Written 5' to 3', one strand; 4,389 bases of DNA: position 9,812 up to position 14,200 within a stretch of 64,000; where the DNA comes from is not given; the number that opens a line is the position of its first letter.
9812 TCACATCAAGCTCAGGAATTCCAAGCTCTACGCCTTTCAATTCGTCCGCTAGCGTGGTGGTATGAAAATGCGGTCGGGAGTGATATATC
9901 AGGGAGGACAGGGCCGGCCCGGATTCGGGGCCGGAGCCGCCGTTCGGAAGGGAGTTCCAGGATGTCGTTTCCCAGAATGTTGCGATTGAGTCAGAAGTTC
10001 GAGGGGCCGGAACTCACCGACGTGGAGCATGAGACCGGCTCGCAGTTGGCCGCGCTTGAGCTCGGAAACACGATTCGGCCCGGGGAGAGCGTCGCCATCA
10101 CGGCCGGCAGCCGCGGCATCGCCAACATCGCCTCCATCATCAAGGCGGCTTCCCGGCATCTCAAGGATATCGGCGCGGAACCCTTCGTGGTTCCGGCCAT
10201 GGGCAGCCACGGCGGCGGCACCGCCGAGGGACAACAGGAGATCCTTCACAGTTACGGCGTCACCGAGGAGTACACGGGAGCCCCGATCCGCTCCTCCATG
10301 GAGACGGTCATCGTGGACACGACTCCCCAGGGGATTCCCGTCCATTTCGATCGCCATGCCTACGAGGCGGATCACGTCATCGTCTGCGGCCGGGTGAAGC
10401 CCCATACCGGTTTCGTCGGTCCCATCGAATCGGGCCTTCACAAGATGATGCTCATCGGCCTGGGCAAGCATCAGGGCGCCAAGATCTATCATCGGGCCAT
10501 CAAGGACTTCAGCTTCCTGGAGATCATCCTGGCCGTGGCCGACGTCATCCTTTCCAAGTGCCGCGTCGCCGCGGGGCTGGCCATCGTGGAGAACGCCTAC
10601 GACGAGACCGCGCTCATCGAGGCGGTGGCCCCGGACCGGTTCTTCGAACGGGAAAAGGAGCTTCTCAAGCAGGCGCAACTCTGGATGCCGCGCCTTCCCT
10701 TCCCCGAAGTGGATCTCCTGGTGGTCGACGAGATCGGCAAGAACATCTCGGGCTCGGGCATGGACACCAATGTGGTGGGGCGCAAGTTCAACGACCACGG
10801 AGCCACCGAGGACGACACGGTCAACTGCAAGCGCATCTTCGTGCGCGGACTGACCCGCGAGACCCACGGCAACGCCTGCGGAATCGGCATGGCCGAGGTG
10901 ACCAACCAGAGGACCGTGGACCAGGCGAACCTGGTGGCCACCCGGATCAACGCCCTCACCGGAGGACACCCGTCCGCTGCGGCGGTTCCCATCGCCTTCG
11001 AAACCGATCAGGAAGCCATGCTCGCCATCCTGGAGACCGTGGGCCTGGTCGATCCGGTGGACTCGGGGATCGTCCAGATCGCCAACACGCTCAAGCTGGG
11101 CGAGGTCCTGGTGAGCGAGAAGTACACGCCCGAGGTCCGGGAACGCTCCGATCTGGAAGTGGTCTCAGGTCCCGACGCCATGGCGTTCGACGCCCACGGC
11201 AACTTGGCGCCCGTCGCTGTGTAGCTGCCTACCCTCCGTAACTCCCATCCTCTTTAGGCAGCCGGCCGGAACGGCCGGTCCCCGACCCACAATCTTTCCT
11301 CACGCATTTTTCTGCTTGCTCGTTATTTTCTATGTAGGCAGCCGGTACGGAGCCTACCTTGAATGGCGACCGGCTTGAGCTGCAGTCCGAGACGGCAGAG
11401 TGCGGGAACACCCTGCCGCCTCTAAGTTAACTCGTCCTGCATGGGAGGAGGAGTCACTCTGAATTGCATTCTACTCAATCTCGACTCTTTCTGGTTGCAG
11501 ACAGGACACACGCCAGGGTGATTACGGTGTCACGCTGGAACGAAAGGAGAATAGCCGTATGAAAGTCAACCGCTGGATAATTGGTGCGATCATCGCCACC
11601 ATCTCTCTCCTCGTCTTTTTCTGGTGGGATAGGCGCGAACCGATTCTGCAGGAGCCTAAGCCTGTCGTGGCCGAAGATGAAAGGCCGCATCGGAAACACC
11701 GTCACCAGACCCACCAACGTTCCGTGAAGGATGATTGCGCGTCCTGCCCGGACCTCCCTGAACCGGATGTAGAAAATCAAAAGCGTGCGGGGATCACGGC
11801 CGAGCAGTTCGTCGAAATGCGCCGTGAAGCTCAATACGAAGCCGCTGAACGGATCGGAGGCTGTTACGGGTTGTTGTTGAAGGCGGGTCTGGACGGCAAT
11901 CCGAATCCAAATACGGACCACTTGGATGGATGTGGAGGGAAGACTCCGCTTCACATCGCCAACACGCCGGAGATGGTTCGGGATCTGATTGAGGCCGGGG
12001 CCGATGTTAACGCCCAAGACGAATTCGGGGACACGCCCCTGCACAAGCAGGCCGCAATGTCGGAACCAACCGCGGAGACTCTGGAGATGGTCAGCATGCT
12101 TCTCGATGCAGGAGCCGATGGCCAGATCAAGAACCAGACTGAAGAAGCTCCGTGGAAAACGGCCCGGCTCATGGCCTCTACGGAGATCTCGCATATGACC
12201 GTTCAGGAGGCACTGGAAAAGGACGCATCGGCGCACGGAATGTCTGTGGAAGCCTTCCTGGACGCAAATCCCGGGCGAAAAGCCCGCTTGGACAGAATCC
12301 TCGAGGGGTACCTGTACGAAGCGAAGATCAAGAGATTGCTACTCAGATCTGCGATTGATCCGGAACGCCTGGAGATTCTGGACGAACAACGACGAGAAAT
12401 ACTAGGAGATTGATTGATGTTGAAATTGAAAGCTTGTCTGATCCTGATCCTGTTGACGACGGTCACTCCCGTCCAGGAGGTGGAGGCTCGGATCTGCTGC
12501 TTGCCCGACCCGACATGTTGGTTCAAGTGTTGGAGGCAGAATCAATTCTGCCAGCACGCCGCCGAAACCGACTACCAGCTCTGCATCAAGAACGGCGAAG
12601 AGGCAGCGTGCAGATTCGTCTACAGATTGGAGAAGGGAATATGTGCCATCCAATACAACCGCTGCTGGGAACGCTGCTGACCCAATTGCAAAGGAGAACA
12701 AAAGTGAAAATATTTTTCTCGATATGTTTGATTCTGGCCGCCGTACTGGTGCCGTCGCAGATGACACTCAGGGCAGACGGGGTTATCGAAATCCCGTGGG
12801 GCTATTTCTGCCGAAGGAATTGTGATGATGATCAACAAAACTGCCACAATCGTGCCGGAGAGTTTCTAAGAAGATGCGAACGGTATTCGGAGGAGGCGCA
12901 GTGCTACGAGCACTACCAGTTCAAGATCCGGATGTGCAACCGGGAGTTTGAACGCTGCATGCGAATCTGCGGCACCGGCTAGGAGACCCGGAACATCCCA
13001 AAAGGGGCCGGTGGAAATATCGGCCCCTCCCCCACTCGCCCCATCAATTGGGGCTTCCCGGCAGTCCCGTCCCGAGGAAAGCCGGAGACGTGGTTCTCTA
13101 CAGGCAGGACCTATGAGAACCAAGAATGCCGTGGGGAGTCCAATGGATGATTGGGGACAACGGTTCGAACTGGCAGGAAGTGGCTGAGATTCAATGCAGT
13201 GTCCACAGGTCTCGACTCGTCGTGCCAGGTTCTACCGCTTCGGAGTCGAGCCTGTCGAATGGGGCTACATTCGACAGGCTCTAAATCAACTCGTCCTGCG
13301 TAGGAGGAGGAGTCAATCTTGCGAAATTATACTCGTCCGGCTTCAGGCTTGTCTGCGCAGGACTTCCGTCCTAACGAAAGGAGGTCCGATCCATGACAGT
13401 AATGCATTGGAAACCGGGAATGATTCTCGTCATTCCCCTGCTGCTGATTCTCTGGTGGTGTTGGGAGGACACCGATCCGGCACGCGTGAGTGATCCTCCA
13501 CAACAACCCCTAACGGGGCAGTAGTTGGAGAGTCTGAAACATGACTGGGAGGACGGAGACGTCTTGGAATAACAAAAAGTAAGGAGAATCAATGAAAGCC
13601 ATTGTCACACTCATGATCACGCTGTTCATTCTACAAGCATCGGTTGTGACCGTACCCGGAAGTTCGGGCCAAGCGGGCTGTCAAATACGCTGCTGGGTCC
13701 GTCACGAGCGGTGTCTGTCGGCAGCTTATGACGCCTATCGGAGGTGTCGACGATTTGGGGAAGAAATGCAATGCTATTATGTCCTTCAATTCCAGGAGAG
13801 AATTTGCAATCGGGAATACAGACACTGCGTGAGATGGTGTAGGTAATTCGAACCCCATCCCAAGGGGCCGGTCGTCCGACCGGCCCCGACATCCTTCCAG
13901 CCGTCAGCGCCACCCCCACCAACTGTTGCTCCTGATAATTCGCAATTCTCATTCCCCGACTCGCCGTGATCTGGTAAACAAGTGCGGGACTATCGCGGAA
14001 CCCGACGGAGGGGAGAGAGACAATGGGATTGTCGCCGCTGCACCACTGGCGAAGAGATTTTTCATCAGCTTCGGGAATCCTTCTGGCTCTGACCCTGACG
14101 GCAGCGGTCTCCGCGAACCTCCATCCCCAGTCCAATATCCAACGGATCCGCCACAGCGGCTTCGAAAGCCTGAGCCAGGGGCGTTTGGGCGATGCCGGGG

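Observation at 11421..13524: Duplicated leader module: conserved 40-nt imperfect-palindrome element plus TM-helix ORF start, present twice in the peptide cassette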

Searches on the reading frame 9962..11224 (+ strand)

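Call 14: search_protein_families(library=pfam, proteins=[window:9962-11224:+], max_evalue=0.1)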
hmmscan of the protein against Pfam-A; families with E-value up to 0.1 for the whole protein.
window:9962-11224:+ (420 aa): 2 families
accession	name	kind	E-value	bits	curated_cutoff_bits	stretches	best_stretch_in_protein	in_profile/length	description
PF09861.14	Lar_N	-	4.5e-09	36.2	23.3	1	50-180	65-195/204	Lactate racemase N-terminal domain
PF04015.17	DUF362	-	0.00043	20.8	24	1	59-203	22-156/200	Domain of unknown function (DUF362)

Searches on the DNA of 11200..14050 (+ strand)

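Call 7: search_rna_families(source=window, start=11200, end=14050, threshold=evalue, max_evalue=10, show_alignments=3)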
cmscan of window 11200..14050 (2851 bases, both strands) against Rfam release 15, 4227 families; matches with E-value up to 10: 7.
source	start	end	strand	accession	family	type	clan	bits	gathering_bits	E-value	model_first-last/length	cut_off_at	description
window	13232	13296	+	RF01696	Chlorobi-1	Gene; sRNA;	-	23.1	50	0.0026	1-67/67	no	Chlorobi-1 RNA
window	12973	13037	+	RF02353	BjrC68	Gene; sRNA;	-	17.5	39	0.29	1-82/82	no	Bradyrhizobiaceae sRNA BjrC68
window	11922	11964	+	RF01274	sR45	Gene; snRNA; snoRNA; CD-box;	-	16.1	40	3.6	1-55/55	no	Small nucleolar RNA sR45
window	11982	12026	+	RF00292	snoTBR5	Gene; snRNA; snoRNA; CD-box;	-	15.7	44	3.1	1-94/94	no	Small nucleolar RNA TBR5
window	12138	12267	+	RF00516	ylbH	Cis-reg; leader;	-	15.1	50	5.1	1-122/122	no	ylbH leader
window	11388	11467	-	RF02344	ar14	Gene; sRNA;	-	15.1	58.8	9.4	1-123/123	no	Alphaproteobacterial ar14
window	12216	12287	-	RF01394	isrK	Gene; sRNA;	-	13.8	50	9.8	1-77/77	no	isrK Hfq binding RNA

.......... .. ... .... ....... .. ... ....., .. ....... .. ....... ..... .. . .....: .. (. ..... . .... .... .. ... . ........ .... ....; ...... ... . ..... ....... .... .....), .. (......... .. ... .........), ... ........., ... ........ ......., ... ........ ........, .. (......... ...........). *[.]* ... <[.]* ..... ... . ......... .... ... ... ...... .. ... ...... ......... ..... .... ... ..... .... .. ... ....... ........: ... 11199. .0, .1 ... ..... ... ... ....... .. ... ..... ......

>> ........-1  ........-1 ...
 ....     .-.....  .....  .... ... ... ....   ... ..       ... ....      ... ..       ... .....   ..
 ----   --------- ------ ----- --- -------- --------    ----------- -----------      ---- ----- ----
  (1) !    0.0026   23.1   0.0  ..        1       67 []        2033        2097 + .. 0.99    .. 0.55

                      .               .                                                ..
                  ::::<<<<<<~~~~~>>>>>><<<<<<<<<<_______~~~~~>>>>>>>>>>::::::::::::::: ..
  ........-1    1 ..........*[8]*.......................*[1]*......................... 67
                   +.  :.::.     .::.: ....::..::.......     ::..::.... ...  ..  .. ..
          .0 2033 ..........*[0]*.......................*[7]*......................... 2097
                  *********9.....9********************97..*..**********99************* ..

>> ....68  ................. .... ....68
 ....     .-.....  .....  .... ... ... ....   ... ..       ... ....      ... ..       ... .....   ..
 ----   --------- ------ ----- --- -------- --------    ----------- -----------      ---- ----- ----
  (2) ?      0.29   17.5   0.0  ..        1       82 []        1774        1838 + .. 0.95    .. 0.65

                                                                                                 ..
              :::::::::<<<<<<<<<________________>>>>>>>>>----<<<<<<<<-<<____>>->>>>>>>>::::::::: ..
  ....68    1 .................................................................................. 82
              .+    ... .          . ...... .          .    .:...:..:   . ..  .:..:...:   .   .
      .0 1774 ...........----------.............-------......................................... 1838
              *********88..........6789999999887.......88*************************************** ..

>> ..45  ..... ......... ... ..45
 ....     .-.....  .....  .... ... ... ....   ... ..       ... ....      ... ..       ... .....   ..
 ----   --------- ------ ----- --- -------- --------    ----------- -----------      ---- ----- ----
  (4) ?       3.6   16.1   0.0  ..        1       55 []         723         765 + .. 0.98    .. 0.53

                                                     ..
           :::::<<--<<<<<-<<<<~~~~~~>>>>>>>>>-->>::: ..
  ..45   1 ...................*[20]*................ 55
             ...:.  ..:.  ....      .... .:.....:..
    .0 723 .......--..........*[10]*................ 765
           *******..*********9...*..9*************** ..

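Call 48: build_rna_model(alignment_id=A3, structure=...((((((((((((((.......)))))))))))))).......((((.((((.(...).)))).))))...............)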
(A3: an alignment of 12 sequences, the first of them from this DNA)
Model R1 built from alignment A3 (12 sequences, 85 columns); structure: as given.
model positions 84; base pairs 23; branch points 1; effective number of sequences 1.71; information 0.676 bits per position. Calibrated on 0.2 Mb of random sequence (short: E-values are rough).
structure used (alignment columns):
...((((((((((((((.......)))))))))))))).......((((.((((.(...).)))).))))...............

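Call 49: search_with_rna_model(model_id=R1, source=window, filters=off, max_evalue=10)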
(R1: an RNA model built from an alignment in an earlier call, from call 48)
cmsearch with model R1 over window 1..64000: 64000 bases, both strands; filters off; matches with E-value up to 10: 22.
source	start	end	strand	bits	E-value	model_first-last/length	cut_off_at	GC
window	13245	13328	+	103.8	4.5e-28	1-84/84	no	0.51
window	11386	11469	+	93.3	5e-25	1-84/84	no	0.57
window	13218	13284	-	31.6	4.1e-07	1-84/84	no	0.58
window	11351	11425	-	24.4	4.8e-05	1-84/84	no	0.63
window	14838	14915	+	10.4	0.58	1-84/84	no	0.59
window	13832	13889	-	9.1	1.3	1-84/84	no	0.64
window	9914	9934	+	8.3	2.3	47-67/84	no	0.86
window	48120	48151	-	8.1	2.7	5-36/84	no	0.66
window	9267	9326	-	7.9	3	1-84/84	no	0.63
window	13865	13886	+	7.5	3.9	4-37/84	no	0.86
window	11430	11454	-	7.3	4.4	45-69/84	no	0.6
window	13289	13313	-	7.1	5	45-69/84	no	0.6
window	38119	38144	-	7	5.4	8-33/84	no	0.69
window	54231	54253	+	6.7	6.7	46-68/84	no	0.65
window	61798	61879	+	6.7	6.8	1-84/84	no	0.63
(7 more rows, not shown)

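Call 50: search_with_rna_model(model_id=R1, sources=[L003, L004, L005, L006, L007, L008, L009, L010, L011, L012, L013, L014, L015, L016, L017, L018, L019, L020], max_evalue=1)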
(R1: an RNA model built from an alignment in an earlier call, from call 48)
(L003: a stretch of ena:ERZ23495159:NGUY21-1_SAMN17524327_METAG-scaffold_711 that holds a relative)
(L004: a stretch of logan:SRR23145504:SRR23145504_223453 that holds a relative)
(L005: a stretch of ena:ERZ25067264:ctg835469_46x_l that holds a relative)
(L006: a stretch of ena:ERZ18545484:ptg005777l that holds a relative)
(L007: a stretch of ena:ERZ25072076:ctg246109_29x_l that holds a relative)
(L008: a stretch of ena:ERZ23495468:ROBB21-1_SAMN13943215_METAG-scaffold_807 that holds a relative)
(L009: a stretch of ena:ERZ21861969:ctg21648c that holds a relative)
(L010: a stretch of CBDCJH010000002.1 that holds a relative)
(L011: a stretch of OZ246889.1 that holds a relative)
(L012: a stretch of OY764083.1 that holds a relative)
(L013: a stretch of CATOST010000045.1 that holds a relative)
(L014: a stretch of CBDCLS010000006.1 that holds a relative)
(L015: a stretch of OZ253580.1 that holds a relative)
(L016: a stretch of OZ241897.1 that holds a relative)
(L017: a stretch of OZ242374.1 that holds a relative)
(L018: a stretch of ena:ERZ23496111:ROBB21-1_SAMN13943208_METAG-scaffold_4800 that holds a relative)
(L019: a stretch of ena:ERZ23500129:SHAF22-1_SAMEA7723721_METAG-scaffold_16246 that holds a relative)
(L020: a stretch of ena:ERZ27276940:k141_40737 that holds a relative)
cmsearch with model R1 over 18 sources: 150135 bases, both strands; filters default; matches with E-value up to 1: 38.
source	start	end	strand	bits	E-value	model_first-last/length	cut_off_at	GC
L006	5853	5936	+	105.9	2.6e-28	1-84/84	no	0.49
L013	2903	2986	+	105.9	2.6e-28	1-84/84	no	0.49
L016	4883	4966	+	105.8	2.7e-28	1-84/84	no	0.5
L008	5405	5488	+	105.5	3.4e-28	1-84/84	no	0.51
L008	3288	3371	+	104.9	5e-28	1-84/84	no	0.52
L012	1002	1085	-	104.4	6.9e-28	1-84/84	no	0.48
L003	7687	7770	+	103.8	1e-27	1-84/84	no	0.51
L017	940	1023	-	101.5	4.9e-27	1-84/84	no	0.51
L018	47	130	+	101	6.6e-27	1-84/84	no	0.52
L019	167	250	+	101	6.6e-27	1-84/84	no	0.52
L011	4942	5025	-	99.8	1.5e-26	1-84/84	no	0.48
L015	3791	3874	-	99.5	1.9e-26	1-84/84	no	0.5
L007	5853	5936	+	97.9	5.3e-26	1-84/84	no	0.5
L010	5206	5289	-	97.9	5.3e-26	1-84/84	no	0.5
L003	5828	5911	+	93.5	1e-24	1-84/84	no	0.55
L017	2798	2881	-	93.5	1e-24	1-84/84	no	0.55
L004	764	847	+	84.2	5.2e-22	1-84/84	no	0.54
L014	7769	7853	+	76.8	7.3e-20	1-84/84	no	0.56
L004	2868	2921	+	59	1e-14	1-54/84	3'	0.54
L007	5827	5892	-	37.3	2.1e-08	1-84/84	no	0.5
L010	5250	5315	+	37.3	2.1e-08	1-84/84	no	0.5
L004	2850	2907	-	36.6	3.2e-08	1-84/84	no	0.57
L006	5798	5892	-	34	1.9e-07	1-84/84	no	0.51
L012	1046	1140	+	34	1.9e-07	1-84/84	no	0.51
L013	2848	2942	-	34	1.9e-07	1-84/84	no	0.51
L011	4986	5073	+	32.3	5.9e-07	1-84/84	no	0.56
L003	7661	7726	-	32.1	6.9e-07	1-84/84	no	0.58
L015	3835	3920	+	31.8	8.1e-07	1-84/84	no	0.56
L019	120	206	-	30.6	1.8e-06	1-84/84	no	0.59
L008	3261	3327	-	30.4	2.1e-06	1-84/84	no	0.61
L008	5378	5444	-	30.4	2.1e-06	1-84/84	no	0.61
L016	4835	4922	-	30.1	2.6e-06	1-84/84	no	0.6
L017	987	1020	+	29.4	4e-06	4-37/84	no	0.59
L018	50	83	-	29.4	4e-06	4-37/84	no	0.59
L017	2842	2905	+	27.2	1.8e-05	1-84/84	no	0.59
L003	5793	5867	-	26.8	2.4e-05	1-84/84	no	0.63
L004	722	803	-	26.5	2.8e-05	1-84/84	no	0.52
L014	7752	7809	-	25.5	5.5e-05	1-84/84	no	0.53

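Call 64: search_with_rna_model(model_id=R1, sources=[L021, L022, L023, L024, L025, L026, L027, L028, L029, L030, L031, L032, L033, L034, L035, L036], max_evalue=1, show_alignments=6)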
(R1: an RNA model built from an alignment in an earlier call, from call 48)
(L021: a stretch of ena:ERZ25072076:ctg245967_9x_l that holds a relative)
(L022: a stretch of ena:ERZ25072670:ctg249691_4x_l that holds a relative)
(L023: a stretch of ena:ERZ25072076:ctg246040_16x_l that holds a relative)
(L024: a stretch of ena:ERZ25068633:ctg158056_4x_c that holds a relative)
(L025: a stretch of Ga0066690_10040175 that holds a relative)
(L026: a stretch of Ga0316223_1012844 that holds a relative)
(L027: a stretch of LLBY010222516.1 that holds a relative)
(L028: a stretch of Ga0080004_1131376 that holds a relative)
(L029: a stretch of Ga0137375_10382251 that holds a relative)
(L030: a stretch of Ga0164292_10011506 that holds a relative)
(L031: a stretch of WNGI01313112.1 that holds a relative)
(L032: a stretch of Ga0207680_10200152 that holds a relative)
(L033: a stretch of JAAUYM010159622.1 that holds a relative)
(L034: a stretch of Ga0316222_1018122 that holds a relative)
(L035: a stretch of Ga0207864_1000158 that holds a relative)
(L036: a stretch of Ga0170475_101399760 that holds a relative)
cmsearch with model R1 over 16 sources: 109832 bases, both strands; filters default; matches with E-value up to 1: 19.
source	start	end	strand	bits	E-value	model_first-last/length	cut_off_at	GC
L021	8816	8900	+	76.8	5.4e-20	1-84/84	no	0.56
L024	3765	3848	+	74.2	3e-19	1-84/84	no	0.61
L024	4839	4923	+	60.5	2.9e-15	1-84/84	no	0.54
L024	4820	4878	-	30.6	1.3e-06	1-84/84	no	0.53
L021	8799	8856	-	25.5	4e-05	1-84/84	no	0.53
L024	3721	3804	-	23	0.00021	1-84/84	no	0.63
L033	1751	1829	-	17.7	0.0076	1-84/84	no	0.68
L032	354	381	-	15.7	0.029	43-69/84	no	0.64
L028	3724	3790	-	15.6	0.03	1-84/84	no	0.4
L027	306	332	+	15.4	0.035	44-69/84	no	0.67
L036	4395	4422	+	15.1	0.042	43-69/84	no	0.64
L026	3013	3041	-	14.7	0.053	42-69/84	no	0.62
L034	1359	1387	+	14.7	0.053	42-69/84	no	0.62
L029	210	239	+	14.2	0.079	44-69/84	no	0.63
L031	876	905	-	13.6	0.11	44-69/84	no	0.63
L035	5904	5934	-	12.5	0.24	44-69/84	no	0.58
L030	5685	5711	-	11.9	0.36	46-68/84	no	0.67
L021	2290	2392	+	10.8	0.75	1-84/84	no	0.51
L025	1302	1331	+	10.6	0.87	44-69/84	no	0.67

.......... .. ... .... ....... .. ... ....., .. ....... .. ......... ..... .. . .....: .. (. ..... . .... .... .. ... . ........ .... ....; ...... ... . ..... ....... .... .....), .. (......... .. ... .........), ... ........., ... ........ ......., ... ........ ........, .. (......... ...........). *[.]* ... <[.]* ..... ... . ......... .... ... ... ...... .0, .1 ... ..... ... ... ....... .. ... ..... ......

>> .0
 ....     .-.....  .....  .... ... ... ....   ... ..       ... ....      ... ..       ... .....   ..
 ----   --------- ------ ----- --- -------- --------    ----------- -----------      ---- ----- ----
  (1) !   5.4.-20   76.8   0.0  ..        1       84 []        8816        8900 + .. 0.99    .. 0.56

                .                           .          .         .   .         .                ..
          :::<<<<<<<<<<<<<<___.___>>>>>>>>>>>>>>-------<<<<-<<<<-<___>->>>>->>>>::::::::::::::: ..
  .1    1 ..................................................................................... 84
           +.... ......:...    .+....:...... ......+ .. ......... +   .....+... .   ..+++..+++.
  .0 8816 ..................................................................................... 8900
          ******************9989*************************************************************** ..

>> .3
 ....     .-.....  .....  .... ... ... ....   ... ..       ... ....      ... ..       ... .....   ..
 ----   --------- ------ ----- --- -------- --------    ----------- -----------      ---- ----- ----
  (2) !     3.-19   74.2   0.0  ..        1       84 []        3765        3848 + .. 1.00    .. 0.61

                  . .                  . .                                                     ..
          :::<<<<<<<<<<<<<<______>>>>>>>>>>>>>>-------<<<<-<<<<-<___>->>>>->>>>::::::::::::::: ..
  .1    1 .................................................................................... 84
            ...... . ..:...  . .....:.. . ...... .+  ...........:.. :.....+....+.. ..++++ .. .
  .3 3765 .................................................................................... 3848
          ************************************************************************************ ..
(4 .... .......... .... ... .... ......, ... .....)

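Call 74: search_rna_families(source=L024, start=3700, end=5010, threshold=evalue, max_evalue=1)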
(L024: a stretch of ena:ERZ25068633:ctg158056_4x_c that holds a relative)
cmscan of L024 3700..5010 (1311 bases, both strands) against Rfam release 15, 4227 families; matches with E-value up to 1: 0.
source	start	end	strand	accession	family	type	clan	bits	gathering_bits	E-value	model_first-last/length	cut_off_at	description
